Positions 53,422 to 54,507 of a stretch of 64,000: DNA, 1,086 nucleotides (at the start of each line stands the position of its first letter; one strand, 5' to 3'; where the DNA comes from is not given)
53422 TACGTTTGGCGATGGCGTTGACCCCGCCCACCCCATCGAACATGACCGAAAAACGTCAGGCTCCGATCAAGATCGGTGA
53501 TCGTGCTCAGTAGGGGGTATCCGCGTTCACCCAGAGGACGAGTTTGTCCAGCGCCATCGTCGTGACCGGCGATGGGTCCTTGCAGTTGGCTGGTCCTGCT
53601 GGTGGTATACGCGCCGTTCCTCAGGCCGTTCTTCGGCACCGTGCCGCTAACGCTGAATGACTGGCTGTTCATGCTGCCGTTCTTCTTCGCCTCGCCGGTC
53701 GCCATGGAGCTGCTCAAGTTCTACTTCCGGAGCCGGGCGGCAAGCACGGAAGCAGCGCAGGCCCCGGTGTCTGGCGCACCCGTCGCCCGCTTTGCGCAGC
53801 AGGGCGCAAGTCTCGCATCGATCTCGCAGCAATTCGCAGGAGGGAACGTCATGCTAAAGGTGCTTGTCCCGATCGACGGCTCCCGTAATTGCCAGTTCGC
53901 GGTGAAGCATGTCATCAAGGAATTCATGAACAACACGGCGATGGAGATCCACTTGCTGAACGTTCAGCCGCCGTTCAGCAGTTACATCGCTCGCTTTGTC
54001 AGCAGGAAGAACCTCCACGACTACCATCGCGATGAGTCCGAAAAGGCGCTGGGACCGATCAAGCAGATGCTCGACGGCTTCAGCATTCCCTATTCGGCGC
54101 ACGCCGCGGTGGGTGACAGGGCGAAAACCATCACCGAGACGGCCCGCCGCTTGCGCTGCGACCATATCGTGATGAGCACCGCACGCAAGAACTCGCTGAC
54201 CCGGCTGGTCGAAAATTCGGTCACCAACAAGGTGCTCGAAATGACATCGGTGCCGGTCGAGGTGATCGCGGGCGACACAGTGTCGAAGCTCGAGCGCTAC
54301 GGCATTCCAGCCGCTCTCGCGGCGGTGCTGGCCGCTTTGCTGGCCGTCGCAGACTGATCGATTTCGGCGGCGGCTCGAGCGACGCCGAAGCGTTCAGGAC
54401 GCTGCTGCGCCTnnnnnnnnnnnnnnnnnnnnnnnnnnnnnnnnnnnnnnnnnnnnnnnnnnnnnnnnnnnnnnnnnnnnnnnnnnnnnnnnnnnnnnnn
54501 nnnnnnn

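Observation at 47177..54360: ~7-kb cation-homeostasis module bounded by ~0.77-kb direct repeats made of an ATPase tail plus a usp gene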

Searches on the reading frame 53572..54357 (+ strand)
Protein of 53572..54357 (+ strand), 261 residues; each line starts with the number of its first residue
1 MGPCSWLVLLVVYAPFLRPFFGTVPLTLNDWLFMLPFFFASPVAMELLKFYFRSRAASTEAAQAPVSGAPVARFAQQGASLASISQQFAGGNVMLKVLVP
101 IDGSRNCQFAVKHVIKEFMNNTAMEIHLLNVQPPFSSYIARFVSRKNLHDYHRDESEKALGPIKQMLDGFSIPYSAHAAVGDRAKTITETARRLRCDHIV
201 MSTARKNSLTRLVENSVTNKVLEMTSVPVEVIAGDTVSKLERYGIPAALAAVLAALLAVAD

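Call 9: search_protein_families(library=pfam, proteins=[window:53572-54357:+])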
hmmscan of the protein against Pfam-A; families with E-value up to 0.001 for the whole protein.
window:53572-54357:+ (261 aa): 2 families
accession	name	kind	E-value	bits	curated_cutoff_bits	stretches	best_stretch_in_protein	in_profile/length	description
PF00582.32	Usp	-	1.8e-16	61.4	24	1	96-231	4-139/141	Universal stress protein family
PF00689.26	Cation_ATPase_C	-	7e-07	29.6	27.3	1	7-50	131-174/175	Cation transporting ATPase, C-terminus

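Call 18: find_homologous_proteins(query=window:53572-54354:+, max_evalue=0.00001)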
Query window:53572-54354:+ (261 aa): 1616 proteins with E <= 0.00001 among 8000 candidates; the best 120 are listed.
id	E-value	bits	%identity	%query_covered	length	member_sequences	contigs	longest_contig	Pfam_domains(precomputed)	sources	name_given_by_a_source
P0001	1.9e-166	570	99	100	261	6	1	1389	PF00689.27,PF00582.33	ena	-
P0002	7.0e-159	545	98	98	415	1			PF00689.27,PF00582.33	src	-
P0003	7.2e-136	470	85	98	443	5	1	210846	PF00689.27,PF00582.33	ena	-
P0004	7.2e-133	460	86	90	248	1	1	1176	PF00689.27,PF00582.33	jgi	jgi:nucleotide-binding universal stress UspA family protein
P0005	3.2e-131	454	83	92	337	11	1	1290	PF00689.27,PF00582.33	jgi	jgi:nucleotide-binding universal stress UspA family protein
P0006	3.5e-131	454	83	92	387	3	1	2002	PF00689.27,PF00582.33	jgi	jgi:Ca2+-transporting ATPase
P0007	2.3e-129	448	87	85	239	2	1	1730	PF00582.33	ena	-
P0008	2.3e-128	445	80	93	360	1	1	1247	PF00689.27,PF00582.33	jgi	-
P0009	4.8e-126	437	79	96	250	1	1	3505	PF00689.27,PF00582.33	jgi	-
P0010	6.0e-126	437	79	93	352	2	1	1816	PF00689.27,PF00582.33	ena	-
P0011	3.9e-124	431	80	98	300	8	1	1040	PF00689.27,PF00582.33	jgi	jgi:nucleotide-binding universal stress UspA family protein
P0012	6.8e-124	430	78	93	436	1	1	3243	PF00689.27,PF00582.33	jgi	jgi:Ca2+-transporting ATPase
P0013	1.2e-121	423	77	92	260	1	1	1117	PF00689.27,PF00582.33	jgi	jgi:nucleotide-binding universal stress UspA family protein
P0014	7.7e-120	417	76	92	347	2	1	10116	PF00689.27,PF00582.33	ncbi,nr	ncbi:MAG: cation transporting ATPase C-terminal domain-containing protein, partial [Betaproteobacter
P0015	1.1e-119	417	76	93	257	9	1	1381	PF00689.27,PF00582.33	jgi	jgi:nucleotide-binding universal stress UspA family protein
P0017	2.5e-119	415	76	93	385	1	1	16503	PF00689.27,PF00582.33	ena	-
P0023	3.5e-116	405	90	77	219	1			PF00582.33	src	-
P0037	6.5e-107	375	70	92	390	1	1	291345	PF00689.27,PF00582.33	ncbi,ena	-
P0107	6.4e-89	316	88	60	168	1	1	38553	PF00582.33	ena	-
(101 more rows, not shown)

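Call 20: find_encoding_contigs(protein=P0003, flank=10000, max_places=3)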
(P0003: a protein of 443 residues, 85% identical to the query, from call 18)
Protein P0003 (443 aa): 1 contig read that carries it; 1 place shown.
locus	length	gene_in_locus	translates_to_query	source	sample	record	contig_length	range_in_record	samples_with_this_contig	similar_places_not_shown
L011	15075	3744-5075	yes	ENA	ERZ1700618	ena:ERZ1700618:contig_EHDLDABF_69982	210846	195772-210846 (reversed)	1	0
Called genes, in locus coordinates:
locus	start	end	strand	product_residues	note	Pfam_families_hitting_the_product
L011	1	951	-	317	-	?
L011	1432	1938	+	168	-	PF00690:Cation_ATPase_N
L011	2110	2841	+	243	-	-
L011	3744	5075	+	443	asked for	PF00689:Cation_ATPase_C, PF00582:Usp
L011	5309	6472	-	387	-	PF14716:HHH_8, PF00633:HHH (faint), PF14520:HHH_5 (weak), PF00571:CBS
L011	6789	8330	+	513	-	PF06068:TIP49 (weak), PF00004:AAA, PF17862:AAA_lid_3, PF01434:Peptidase_M41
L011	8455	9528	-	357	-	PF00586:AIRS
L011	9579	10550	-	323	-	PF03401:TctC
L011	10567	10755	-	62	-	-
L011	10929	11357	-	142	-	PF03401:TctC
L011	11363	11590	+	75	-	-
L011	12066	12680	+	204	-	PF02798:GST_N, PF13417:GST_N_3, PF13409:GST_N_2, PF00043:GST_C (weak), PF14497:GST_C_3, PF13410:GST_C_2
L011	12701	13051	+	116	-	PF07317:PilZN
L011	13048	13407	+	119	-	PF07238:PilZ (weak)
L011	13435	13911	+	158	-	PF00190:Cupin_1 (weak), PF07883:Cupin_2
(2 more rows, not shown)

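Call 21: find_encoding_contigs(protein=P0037, flank=10000, max_places=3)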
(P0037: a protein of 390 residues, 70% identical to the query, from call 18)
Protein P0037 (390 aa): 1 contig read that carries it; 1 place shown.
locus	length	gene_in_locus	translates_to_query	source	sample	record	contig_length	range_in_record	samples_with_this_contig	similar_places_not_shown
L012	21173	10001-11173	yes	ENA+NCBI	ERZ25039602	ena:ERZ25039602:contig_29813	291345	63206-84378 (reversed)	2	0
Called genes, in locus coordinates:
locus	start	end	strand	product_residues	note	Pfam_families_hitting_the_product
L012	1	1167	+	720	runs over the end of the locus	PF13675:PilJ, PF00015:MCPsignal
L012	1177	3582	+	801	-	PF27543:FimL_C (weak), PF26379:FimL_2nd, PF27543:FimL_C, PF01627:Hpt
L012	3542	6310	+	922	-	PF01627:Hpt, PF02518:HATPase_c, PF01584:CheW, PF00072:Response_reg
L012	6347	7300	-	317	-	PF00126:HTH_1, PF03466:LysR_substrate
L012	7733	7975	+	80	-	PF00690:Cation_ATPase_N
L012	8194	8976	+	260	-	PF00122:E1-E2_ATPase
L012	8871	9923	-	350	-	-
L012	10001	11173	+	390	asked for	PF00689:Cation_ATPase_C, PF00582:Usp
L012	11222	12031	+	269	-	PF00378:ECH_1, PF16113:ECH_2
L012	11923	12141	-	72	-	-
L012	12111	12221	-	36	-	-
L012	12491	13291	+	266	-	PF08450:SGL (faint), PF24684:Vgb_lyase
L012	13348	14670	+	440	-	PF13531:SBP_bac_11, PF01547:SBP_bac_1, PF13416:SBP_bac_8, PF13343:SBP_bac_6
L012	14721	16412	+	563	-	PF00528:BPD_transp_1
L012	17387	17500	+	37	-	-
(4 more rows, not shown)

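Call 22: find_encoding_contigs(protein=P0017, flank=10000, max_places=3)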
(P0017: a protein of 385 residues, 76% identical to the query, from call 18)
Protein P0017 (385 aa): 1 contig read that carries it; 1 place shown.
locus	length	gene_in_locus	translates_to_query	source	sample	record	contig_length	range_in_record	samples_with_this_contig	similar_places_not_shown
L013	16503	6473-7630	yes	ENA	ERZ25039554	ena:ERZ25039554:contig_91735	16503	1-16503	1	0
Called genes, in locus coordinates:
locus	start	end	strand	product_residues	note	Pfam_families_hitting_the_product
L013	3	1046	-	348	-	?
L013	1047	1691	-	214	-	-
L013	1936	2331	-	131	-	PF07992:Pyr_redox_2 (weak), PF03486:HI0933_like (faint), PF00890:FAD_binding_2, PF01266:DAO, PF12831:FAD_oxidored, PF13450:NAD_binding_8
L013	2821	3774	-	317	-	PF00126:HTH_1, PF03466:LysR_substrate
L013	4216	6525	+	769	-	PF00690:Cation_ATPase_N, PF00122:E1-E2_ATPase, PF13246:Cation_ATPase, PF00702:Hydrolase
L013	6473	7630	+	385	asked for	PF00689:Cation_ATPase_C, PF00582:Usp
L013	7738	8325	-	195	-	PF02342:TerD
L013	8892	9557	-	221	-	PF03466:LysR_substrate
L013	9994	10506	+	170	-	PF00582:Usp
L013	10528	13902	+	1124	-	PF00690:Cation_ATPase_N, PF00122:E1-E2_ATPase, PF13246:Cation_ATPase, PF00702:Hydrolase, PF00689:Cation_ATPase_C, PF00582:Usp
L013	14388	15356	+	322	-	PF03401:TctC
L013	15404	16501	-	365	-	?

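Call 24: find_related_loci(query=window:53572-54354:+, collection=genome_contigs, flank=10000)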
Query window:53572-54354:+ (261 aa) in genome_contigs; peptide patterns used: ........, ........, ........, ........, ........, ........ (x = any residue, [..] = any of these).
128 stretches matched a pattern; 56 encode a relative of the query (tblastn E <= 1e-3); 56 distinct loci.
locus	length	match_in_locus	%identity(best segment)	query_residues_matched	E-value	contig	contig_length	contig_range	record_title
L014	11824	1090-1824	82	7-250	2e-138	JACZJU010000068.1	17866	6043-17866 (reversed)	MAG: Burkholderiales bacterium isolate MAG27 betaproteobacteria_2_contig_202327, whole genome shotgun sequence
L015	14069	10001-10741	81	1-246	1e-134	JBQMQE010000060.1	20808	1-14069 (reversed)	MAG: Burkholderiales bacterium isolate SAF384-004 bin5.fa-60, whole genome shotgun sequence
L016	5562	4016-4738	82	7-246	7e-134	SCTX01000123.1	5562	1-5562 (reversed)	MAG: Betaproteobacteria bacterium isolate FW602_bin.10 FW602_bin.10-94950, whole genome shotgun sequence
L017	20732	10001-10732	82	19-261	2e-133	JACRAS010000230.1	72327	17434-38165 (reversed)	MAG: Betaproteobacteria bacterium isolate NC_groundwater_1600_Pr3_B-0.1um_63_13 SR-2_scaffold_141_3631729, whole genome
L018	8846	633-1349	80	7-246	2e-131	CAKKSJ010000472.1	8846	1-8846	Burkholderiales bacterium isolate Hainich-H52-bin064-1 genome assembly, contig: H52-bin064_1_Hain_H52_02um_R2_6025_lengt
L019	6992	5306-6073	75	7-261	8e-127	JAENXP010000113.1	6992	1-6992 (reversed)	MAG: Burkholderiales bacterium isolate 14_8_m_bin33 k141_300745_length_6992_cov_18.0000, whole genome shotgun sequence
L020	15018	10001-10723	75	7-246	4e-122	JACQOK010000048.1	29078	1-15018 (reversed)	MAG: Betaproteobacteria bacterium isolate NC_groundwater_1279_Ag_S-0.2um_63_76 S_p2_S4_coassembly_k141_378553, whole gen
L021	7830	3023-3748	75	7-250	5e-121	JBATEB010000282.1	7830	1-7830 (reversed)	MAG: Burkholderiales bacterium isolate MFD10090_ilm_asm_bin12 k127_390539, whole genome shotgun sequence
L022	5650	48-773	73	7-250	6e-120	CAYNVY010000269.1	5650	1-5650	MAG TPA_asm: uncultured Enterobacteriaceae bacterium isolate SRP302447_co3_36 genome assembly, contig: NODE_42455_length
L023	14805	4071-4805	71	7-261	6e-116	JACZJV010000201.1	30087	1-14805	MAG: Burkholderiales bacterium isolate MAG28 betaproteobacteria_3_contig_1582481, whole genome shotgun sequence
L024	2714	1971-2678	73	7-250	1e-117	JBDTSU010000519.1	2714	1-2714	MAG: Betaproteobacteria bacterium isolate cluster3_bin.279 NODE_259813_length_2714_cov_5.406168, whole genome shotgun se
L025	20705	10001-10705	71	15-246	6e-113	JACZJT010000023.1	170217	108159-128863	MAG: Burkholderiales bacterium isolate MAG26 betaproteobacteria_1_contig_458800, whole genome shotgun sequence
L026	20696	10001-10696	82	7-250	1e-133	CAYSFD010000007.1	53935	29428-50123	MAG TPA_asm: uncultured Enterobacteriaceae bacterium isolate binchicken_co165_176 genome assembly, contig: k141_502829,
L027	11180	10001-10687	64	15-261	4e-106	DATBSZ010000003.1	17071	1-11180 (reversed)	MAG TPA_asm: Burkholderiales bacterium isolate SMAG_U4170 k141_478469, whole genome shotgun sequence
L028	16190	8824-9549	60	3-246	1e-91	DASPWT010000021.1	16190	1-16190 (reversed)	MAG TPA_asm: Burkholderiales bacterium isolate SMAG_U11548 k141_87607, whole genome shotgun sequence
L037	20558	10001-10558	65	69-254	7e-82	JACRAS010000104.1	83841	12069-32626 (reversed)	MAG: Betaproteobacteria bacterium isolate NC_groundwater_1600_Pr3_B-0.1um_63_13 SR-2_scaffold_141_1562822, whole genome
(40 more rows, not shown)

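Call 29: find_encoding_contigs(protein=P0107, flank=10000, max_places=4)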
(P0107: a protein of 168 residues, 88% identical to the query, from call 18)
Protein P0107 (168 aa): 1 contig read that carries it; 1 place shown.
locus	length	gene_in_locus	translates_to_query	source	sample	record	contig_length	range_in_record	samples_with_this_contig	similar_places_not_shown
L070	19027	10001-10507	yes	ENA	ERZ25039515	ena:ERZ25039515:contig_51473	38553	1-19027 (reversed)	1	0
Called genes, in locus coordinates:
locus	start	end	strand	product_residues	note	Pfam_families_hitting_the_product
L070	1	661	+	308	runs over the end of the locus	PF00126:HTH_1, PF03466:LysR_substrate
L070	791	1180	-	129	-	PF00085:Thioredoxin, PF13098:Thioredoxin_2 (weak), PF13899:Thioredoxin_7 (weak)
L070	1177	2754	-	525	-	PF03023:MurJ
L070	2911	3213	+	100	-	PF01649:Ribosomal_S20p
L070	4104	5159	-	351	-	-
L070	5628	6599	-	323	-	PF00126:HTH_1, PF03466:LysR_substrate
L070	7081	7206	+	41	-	PF00690:Cation_ATPase_N (weak)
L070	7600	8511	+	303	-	PF13246:Cation_ATPase (faint)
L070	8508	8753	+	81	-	PF13246:Cation_ATPase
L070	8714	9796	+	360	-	PF00702:Hydrolase, PF13246:Cation_ATPase (weak), PF12710:HAD (weak), PF00689:Cation_ATPase_C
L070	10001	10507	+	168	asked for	PF00582:Usp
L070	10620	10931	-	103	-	PF03747:ADP_ribosyl_GH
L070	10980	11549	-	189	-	PF03747:ADP_ribosyl_GH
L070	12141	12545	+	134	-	-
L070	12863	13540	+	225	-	PF04191:PEMT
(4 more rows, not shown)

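Call 58: find_encoding_contigs(protein=P0002, flank=10000, max_places=4)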
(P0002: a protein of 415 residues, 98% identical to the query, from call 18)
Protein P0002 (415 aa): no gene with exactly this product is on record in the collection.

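Call 59: list_cluster_members(proteins=[P0002, P0001, P0023])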
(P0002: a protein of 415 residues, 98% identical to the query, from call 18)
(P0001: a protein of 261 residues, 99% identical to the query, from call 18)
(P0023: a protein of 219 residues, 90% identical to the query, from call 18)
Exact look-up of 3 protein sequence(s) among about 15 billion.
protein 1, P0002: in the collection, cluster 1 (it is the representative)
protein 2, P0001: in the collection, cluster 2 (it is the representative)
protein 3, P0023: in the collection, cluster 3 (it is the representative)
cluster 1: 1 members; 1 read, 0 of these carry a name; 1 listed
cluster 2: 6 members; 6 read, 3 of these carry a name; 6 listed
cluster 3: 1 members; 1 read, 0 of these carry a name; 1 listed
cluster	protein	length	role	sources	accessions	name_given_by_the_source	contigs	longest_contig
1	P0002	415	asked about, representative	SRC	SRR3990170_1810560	-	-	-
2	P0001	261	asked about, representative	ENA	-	-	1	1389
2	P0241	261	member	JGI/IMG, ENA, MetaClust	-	\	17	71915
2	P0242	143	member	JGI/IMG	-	nucleotide-binding universal stress UspA family protein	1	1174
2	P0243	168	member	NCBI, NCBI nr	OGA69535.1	MAG: universal stress protein UspA [Betaproteobacteria bacterium ...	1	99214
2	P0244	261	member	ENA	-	-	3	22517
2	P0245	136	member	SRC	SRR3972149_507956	-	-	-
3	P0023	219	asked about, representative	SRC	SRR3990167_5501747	-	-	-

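Call 66: search_protein_families(library=ncbifam, proteins=[L017:7247-10732:+], max_evalue=0.00001)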
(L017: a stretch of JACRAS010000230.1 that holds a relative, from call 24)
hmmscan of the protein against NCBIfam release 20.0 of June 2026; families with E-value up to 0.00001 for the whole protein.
L017:7247-10732:+ (1162 aa): 19 families
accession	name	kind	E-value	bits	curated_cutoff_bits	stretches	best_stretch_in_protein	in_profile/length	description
TIGR01522.1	ATPase-IIA2_Ca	equivalog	1.4e-215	717.8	798.3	1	33-955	8-853/854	calcium-transporting P-type ATPase, PMR1-type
TIGR01116.1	ATPase-IIA1_Ca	equivalog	1.7e-210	701.2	703.4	1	79-950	2-796/799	calcium-translocating P-type ATPase, SERCA-type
TIGR01517.1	ATPase-IIB_Ca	equivalog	1.4e-164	549.5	507.05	2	442-936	405-864/882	calcium-translocating P-type ATPase, PMCA-type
TIGR01523.1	ATPase-IID_K-Na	equivalog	6.7e-161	537.1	645.05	2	424-850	433-858/997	potassium/sodium efflux P-type ATPase, fungal-type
TIGR01106.1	ATPase-IIC_X-K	subfamily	2.8e-143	479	946.1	2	29-641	17-610/997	Na,H/K antiporter P-type ATPase subunit alpha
TIGR01647.1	ATPase-IIIA_H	equivalog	4.9e-124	415.2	615.5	2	48-385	1-306/755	plasma-membrane proton-efflux P-type ATPase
TIGR01524.1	ATPase-IIIB_Mg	equivalog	6.2e-115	385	610.75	2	27-384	13-355/867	magnesium-translocating P-type ATPase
NF011702.0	PRK15122.1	subfamily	1.1e-102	344.6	975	2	471-850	437-799/907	magnesium-translocating P-type ATPase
TIGR01494.1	ATPase_P-type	subfamily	9.4e-91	304.6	62.3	4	664-781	361-472/478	HAD-IC family P-type ATPase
TIGR01525.1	ATPase-IB_hvy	subfamily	3e-69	234.4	346.25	2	89-385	4-268/560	heavy metal translocating P-type ATPase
TIGR01657.1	P-ATPase-V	hypoth_equivalog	1.4e-66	224.8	618.25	2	36-643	127-702/1055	ATP13A2 family polyamine export P-type ATPase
TIGR01512.1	ATPase-IB2_Cd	subfamily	4.4e-51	174.1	313.5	3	658-766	358-461/494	cadmium family heavy metal-translocating P-type ATPase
TIGR01511.1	ATPase-IB1_Cu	subfamily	1.9e-44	152.4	397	2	665-783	407-520/542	copper-translocating P-type ATPase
NF008262.1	PRK11033.1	equivalog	2.7e-37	128.6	1005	2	584-759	544-689/731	zinc/cadmium/mercury/lead-transporting ATPase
NF033775.1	P_type_ZntA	exception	4.6e-31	107.8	1240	2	666-759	599-690/732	Zn(II)/Cd(II)/Pb(II) translocating P-type ATPase ZntA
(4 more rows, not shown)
